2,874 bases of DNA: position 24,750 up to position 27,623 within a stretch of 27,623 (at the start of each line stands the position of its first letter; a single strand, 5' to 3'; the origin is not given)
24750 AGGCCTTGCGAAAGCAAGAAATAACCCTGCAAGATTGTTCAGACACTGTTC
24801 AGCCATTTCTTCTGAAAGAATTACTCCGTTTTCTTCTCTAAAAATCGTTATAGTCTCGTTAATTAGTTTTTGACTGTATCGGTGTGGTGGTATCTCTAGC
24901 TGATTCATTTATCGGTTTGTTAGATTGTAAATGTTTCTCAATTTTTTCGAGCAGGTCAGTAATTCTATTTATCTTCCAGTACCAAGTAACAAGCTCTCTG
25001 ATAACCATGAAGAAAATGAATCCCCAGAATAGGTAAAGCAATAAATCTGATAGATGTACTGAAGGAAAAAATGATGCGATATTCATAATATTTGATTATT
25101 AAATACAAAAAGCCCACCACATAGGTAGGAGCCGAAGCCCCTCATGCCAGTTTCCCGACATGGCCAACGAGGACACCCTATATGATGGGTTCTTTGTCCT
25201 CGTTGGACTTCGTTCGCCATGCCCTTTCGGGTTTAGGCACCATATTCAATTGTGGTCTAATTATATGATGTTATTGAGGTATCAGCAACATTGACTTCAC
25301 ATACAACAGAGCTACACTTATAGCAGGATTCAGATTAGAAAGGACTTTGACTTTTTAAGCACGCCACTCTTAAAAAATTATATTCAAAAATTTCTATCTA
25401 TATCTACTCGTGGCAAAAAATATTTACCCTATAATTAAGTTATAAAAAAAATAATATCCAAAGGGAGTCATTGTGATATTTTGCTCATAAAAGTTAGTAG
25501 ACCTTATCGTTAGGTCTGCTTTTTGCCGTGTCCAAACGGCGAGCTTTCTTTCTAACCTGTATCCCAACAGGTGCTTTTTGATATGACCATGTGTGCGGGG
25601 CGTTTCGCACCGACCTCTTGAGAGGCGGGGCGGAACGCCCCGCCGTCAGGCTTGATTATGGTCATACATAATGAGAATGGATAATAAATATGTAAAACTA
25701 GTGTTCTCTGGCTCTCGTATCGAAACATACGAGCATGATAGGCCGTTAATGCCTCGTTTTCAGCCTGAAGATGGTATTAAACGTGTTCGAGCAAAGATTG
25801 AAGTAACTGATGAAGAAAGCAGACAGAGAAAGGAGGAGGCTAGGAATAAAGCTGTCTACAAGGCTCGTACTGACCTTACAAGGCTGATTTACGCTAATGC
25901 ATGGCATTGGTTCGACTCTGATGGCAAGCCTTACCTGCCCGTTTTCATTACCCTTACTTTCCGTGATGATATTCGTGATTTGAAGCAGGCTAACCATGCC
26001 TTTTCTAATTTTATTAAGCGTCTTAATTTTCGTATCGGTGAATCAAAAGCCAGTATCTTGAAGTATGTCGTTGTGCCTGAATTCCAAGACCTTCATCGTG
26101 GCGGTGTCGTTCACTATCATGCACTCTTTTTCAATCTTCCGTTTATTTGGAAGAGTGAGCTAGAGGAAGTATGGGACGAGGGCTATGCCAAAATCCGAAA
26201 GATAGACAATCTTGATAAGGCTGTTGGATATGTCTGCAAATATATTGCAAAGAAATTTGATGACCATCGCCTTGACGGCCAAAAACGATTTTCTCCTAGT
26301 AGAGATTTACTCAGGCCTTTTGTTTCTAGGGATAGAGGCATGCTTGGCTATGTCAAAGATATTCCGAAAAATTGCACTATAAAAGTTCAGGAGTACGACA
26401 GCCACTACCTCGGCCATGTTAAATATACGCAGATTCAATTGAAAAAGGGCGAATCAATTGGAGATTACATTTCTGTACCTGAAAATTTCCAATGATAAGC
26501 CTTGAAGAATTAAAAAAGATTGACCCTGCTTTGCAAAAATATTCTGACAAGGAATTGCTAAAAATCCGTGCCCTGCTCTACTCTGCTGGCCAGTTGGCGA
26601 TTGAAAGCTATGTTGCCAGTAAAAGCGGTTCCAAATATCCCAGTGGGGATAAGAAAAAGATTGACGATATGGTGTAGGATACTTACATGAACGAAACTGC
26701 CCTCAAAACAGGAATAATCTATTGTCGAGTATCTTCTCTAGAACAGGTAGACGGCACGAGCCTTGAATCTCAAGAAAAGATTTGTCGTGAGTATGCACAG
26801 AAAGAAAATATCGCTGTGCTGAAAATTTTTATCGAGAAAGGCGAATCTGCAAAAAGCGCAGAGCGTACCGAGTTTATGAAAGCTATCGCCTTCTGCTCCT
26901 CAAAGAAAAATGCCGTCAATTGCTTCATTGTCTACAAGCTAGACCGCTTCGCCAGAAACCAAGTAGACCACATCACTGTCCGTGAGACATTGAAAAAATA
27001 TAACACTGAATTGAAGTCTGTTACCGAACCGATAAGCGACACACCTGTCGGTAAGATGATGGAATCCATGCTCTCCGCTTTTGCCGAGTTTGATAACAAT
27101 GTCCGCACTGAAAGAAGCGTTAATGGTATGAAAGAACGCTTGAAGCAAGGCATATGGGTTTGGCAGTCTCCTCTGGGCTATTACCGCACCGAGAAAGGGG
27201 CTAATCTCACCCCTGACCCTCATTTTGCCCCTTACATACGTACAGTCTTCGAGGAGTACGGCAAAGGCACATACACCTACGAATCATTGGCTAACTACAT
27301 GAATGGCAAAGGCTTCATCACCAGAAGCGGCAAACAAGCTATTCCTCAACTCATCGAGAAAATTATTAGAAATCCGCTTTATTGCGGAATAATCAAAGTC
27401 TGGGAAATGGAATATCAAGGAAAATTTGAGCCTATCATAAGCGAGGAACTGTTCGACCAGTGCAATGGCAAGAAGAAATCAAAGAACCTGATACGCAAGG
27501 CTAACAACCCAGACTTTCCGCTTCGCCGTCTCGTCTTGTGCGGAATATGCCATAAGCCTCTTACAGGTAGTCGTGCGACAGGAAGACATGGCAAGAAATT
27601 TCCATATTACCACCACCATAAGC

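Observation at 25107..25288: Unannotated 77-nt cloverleaf RNA with built-in antisense target and terminator switch, resembling P1 C4 / P4 CI immunity RNAs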

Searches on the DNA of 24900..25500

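Call 5: search_rna_families(source=window, start=24900, end=25500, threshold=evalue, max_evalue=10, show_alignments=4)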
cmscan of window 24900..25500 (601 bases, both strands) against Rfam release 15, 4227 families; matches with E-value up to 10: 5.
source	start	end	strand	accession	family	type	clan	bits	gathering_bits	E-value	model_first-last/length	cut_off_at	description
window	25127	25239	-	RF03000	LOOT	Gene; sRNA;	-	73.2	46.4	6.9e-14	1-121/121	no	LOOT RNA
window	25325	25407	-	RF00329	snoZ162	Gene; snRNA; snoRNA; CD-box;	-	19.2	45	0.64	1-88/88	no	Small nucleolar RNA Z162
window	25034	25194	-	RF01715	Pedo-repair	Cis-reg;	-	17.1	150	0.2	1-211/211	no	Pedo-repair RNA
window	25107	25195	-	RF04223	MIR2619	Gene; miRNA;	-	11.9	113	4.8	1-202/202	no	MIR2619 microRNA precursor family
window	25414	25470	-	RF02189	ST7-OT4_3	Gene; lncRNA;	-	9.5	50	8.9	250-302/302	no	ST7 overlapping transcript 4 conserved region 3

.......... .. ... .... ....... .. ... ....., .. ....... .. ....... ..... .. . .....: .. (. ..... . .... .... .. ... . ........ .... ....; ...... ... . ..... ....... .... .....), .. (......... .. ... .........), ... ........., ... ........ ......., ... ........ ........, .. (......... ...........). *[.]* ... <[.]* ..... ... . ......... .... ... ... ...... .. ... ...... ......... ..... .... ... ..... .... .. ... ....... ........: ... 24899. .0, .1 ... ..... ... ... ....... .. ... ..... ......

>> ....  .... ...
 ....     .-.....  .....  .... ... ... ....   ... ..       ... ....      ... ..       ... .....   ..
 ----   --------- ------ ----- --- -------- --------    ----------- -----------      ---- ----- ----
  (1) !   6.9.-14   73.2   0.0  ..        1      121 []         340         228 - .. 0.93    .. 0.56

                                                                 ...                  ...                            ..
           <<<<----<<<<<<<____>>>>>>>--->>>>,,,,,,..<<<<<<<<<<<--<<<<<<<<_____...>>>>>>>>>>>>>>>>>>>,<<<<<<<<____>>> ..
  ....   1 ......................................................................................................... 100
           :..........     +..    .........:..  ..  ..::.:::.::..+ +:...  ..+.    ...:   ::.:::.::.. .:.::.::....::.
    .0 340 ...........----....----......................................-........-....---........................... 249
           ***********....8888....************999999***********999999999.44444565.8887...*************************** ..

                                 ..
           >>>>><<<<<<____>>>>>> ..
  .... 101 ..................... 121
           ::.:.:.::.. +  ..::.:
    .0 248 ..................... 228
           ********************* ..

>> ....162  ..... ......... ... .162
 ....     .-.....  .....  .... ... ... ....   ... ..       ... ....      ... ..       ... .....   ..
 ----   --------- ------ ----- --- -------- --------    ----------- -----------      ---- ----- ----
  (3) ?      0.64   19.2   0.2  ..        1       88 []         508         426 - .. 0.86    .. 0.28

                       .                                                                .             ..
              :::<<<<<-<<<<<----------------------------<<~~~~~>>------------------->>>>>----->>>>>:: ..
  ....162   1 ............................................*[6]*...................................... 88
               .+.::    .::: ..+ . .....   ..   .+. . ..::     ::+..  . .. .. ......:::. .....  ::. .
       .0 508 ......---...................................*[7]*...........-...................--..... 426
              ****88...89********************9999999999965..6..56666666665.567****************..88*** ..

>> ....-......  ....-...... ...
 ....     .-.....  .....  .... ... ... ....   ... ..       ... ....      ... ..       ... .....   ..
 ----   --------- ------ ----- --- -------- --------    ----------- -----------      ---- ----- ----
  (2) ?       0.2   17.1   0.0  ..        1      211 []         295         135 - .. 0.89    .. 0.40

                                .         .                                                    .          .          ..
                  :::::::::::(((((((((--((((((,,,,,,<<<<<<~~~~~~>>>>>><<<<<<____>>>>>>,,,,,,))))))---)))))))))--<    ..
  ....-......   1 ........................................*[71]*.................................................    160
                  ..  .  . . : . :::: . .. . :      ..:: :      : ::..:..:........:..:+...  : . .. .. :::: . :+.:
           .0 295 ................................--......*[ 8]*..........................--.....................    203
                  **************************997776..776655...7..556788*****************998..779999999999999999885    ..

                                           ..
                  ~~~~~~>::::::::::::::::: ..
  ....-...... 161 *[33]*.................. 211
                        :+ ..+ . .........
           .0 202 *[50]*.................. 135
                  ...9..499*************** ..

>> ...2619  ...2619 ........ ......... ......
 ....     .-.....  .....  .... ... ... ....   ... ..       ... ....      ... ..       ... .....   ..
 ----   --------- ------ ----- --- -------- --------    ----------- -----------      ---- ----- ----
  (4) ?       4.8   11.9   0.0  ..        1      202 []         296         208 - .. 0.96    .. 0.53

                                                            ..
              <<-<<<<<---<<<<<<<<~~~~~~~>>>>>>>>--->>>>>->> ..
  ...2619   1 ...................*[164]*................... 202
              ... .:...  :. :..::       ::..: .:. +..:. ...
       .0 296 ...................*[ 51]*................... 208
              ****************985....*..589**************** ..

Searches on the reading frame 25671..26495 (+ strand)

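Call 18: search_protein_families(library=pfam, proteins=[window:25671-26495:+], max_evalue=0.01)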
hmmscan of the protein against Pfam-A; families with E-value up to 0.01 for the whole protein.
window:25671-26495:+ (274 aa): 1 family
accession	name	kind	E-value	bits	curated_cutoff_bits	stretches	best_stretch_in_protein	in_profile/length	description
PF23343.2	REP_ORF2-G2P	-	9.1e-20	71.2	27.8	1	91-195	2-98/99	Replication-associated protein ORF2/G2P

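Call 48: search_protein_families(library=phrogs, proteins=[window:25671-26495:+], max_evalue=0.001)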
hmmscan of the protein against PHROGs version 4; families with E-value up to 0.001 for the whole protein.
window:25671-26495:+ (274 aa): 5 families
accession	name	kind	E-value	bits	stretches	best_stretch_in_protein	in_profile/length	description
phrog_3419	-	DNA, RNA and nucleotide metabolism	1.2e-17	65.4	1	56-218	78-234/289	rolling circle DNA replication initiation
phrog_3584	-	DNA, RNA and nucleotide metabolism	2.5e-17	64.2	1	61-255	49-234/265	replication initiation protein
phrog_942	-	DNA, RNA and nucleotide metabolism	7.8e-13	49.6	1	91-201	120-243/501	replication initiation protein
phrog_713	-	DNA, RNA and nucleotide metabolism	5.6e-06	26.4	1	36-154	71-191/432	DNA replication initiation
phrog_2969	-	DNA, RNA and nucleotide metabolism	5e-05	23.5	1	92-194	159-261/346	replication initiation protein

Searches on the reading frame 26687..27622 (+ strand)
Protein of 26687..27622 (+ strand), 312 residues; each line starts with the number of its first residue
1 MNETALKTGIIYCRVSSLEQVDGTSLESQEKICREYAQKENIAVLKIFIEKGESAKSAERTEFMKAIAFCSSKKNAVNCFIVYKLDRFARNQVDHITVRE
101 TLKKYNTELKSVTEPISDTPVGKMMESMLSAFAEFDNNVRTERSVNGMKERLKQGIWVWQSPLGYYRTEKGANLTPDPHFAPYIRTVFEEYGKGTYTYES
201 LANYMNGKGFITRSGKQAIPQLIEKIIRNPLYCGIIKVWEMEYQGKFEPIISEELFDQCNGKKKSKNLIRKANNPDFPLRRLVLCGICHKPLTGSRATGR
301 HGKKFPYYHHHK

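Call 18: search_protein_families(library=pfam, proteins=[window:26687-27622:+], max_evalue=0.01)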
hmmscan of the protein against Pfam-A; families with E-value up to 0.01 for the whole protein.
window:26687-27622:+ (312 aa): 2 families
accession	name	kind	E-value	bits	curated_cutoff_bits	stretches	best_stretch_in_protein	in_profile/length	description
PF00239.26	Resolvase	-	2.4e-33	115.7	23.3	1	10-156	2-144/145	Resolvase, N terminal domain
PF07508.19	Recombinase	-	9.2e-15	55.2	21.1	1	181-264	4-100/102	Recombinase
